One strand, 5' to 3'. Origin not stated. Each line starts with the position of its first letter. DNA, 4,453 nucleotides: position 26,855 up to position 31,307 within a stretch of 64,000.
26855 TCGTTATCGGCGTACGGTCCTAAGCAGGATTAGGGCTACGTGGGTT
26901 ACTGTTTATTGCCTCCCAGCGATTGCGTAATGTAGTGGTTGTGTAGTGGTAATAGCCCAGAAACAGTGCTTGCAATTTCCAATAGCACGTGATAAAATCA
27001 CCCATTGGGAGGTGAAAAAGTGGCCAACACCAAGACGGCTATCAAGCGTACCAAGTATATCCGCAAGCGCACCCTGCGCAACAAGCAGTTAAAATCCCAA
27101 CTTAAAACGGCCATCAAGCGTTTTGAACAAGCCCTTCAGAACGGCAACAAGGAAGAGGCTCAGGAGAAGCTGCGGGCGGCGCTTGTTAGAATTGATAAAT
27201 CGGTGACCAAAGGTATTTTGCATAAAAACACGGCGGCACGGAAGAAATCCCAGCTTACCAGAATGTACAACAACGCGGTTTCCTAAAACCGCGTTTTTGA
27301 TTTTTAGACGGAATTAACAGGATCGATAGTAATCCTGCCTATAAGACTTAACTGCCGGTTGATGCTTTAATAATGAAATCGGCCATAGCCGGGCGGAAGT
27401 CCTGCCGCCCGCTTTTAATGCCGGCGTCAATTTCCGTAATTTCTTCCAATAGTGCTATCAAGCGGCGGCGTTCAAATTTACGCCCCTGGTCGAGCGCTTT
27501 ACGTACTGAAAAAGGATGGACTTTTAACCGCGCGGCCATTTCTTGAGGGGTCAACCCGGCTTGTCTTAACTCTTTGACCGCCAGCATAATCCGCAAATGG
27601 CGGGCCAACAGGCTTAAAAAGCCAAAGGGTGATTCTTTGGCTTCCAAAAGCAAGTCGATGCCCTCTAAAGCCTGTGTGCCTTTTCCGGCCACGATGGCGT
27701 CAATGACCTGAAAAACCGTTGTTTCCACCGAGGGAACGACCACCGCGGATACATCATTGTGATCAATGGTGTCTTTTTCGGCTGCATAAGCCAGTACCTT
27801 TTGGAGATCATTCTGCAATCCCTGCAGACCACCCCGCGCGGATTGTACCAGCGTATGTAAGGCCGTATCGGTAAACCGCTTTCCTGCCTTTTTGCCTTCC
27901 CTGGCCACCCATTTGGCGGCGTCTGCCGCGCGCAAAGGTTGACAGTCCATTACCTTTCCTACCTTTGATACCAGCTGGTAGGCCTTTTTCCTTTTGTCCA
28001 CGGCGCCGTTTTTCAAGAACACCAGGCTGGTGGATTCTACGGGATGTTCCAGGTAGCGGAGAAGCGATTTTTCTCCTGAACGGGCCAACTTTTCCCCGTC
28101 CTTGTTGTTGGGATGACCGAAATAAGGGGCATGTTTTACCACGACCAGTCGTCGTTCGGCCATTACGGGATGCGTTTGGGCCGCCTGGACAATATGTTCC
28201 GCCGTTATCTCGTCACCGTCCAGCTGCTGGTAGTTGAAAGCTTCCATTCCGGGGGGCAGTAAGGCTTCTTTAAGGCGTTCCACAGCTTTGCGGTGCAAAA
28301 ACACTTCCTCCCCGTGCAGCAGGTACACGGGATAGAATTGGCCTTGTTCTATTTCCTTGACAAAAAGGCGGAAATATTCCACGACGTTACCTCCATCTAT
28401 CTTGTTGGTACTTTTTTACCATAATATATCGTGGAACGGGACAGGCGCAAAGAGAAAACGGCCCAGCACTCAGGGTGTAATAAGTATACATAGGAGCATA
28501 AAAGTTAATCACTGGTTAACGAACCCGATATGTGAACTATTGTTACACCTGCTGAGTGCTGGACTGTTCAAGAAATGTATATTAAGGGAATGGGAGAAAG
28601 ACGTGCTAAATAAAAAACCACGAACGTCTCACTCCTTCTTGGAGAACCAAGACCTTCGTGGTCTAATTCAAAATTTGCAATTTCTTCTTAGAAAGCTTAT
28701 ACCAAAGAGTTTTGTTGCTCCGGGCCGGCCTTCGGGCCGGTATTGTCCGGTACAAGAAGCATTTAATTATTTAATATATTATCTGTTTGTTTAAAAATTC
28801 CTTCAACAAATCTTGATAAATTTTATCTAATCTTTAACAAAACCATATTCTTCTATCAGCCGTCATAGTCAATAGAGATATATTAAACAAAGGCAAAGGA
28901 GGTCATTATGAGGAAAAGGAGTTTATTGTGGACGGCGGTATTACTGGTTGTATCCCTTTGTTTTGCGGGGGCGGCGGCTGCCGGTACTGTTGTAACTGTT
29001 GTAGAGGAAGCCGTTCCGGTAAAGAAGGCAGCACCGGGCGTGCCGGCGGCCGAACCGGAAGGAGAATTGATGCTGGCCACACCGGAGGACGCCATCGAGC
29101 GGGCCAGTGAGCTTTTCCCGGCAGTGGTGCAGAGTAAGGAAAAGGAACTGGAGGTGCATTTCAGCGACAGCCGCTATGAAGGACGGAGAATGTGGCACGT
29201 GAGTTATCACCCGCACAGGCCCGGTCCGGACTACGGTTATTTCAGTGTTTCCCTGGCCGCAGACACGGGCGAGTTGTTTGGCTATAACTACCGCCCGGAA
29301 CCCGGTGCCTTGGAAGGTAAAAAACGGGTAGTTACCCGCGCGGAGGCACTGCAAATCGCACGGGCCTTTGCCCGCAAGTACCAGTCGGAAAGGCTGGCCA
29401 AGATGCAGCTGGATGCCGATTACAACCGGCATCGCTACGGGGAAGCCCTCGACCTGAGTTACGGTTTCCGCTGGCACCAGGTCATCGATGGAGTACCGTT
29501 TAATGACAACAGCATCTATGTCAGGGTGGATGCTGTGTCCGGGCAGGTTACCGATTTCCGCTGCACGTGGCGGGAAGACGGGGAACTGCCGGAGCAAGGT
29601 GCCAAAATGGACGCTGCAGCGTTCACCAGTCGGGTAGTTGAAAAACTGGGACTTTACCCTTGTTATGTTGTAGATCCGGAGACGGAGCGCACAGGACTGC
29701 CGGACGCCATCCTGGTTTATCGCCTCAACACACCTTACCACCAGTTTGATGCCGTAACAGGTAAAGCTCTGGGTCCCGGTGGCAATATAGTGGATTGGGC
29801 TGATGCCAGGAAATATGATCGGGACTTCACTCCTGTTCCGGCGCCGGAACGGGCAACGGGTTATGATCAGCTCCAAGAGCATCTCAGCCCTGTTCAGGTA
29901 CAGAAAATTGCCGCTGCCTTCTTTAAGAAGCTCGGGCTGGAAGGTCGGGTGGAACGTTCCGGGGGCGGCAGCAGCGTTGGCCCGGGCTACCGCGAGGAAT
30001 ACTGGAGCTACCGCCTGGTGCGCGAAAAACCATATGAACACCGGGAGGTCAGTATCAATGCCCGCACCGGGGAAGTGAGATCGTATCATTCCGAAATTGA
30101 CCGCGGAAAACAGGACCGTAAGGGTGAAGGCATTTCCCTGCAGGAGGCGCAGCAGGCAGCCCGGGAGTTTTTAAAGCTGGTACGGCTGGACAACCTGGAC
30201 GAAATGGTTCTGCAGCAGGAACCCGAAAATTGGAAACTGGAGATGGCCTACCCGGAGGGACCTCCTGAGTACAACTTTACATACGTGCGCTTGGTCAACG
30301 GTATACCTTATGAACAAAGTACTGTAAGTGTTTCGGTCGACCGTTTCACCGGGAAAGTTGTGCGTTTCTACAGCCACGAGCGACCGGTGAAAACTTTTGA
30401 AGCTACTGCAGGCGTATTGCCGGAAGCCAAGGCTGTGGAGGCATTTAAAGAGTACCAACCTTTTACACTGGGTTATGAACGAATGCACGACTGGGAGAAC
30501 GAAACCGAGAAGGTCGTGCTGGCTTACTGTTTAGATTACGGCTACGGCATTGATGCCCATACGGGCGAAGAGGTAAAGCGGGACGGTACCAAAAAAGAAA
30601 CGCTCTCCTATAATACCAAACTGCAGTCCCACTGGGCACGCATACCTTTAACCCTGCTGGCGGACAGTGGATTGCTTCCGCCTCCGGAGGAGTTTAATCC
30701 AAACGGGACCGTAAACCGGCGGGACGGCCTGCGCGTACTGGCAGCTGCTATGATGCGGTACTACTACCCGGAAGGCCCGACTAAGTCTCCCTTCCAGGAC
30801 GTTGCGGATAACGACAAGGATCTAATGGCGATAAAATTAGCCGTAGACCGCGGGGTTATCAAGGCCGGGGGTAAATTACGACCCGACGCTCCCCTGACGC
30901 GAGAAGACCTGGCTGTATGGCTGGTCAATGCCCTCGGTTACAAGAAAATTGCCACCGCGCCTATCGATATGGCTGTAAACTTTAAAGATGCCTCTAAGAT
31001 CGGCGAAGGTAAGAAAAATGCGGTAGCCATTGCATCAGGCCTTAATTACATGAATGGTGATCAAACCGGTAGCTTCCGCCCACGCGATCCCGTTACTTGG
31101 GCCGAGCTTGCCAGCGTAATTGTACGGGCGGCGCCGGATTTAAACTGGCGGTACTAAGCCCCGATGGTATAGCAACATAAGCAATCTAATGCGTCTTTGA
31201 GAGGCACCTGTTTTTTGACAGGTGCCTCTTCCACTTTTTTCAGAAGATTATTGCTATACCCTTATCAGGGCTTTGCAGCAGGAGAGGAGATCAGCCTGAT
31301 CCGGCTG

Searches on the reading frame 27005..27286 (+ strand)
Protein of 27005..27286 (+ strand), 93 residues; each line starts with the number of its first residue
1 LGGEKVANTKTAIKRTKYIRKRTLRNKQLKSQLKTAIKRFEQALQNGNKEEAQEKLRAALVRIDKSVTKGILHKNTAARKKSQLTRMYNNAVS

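Call 49: search_protein_families(library=pfam, proteins=[window:27005-27286:+], max_evalue=0.01)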
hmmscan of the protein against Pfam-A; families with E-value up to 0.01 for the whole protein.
window:27005-27286:+ (93 aa): 2 families
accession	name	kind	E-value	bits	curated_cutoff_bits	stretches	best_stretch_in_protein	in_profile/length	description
PF01649.23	Ribosomal_S20p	-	3.7e-28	98.4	29.5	1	7-89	1-83/83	Ribosomal protein S20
PF22888.1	FIMAH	-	0.0074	17.3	24.8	1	17-70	10-62/81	FIMAH domain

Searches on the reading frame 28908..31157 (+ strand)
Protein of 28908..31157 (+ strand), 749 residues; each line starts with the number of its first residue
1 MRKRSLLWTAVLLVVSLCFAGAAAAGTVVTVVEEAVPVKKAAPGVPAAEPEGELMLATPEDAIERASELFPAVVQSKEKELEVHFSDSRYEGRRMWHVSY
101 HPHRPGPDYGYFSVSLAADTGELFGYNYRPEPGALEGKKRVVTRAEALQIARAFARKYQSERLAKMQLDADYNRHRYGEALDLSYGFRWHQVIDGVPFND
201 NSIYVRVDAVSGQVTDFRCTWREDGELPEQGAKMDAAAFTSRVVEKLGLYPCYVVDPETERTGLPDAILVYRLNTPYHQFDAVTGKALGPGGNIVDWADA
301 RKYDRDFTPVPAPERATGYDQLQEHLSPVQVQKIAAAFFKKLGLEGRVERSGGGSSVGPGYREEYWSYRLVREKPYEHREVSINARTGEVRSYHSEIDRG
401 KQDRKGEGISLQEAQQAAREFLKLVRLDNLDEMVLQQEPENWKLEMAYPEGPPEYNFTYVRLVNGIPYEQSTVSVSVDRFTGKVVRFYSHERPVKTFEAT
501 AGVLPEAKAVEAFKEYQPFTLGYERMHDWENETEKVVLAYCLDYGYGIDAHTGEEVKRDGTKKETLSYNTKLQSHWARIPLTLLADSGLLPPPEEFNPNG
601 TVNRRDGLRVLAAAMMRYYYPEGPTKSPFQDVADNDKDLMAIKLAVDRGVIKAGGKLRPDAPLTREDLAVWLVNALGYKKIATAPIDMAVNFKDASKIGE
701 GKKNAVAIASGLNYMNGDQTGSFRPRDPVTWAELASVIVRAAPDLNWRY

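Call 15: search_protein_families(library=pfam, proteins=[window:28908-31157:+])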
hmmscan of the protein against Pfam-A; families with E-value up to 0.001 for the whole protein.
window:28908-31157:+ (749 aa): 4 families
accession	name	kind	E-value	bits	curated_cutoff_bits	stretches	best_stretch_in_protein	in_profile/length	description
PF16244.11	DUF4901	-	5.8e-30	104.8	27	2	373-489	42-146/148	YcdB, YcdC repeated domain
PF00395.25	SLH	-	1.6e-14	54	20.8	1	691-735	1-44/44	S-layer homology domain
PF03413.25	PepSY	-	5e-09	36.8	24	0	58-123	3-56/60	Peptidase propeptide and YPEB domain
PF14620.12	YPEB_PepSY1-2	-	0.00075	20.1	31.7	0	325-442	40-148/195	YpeB sporulation, PepSY1 and PepSY2 domains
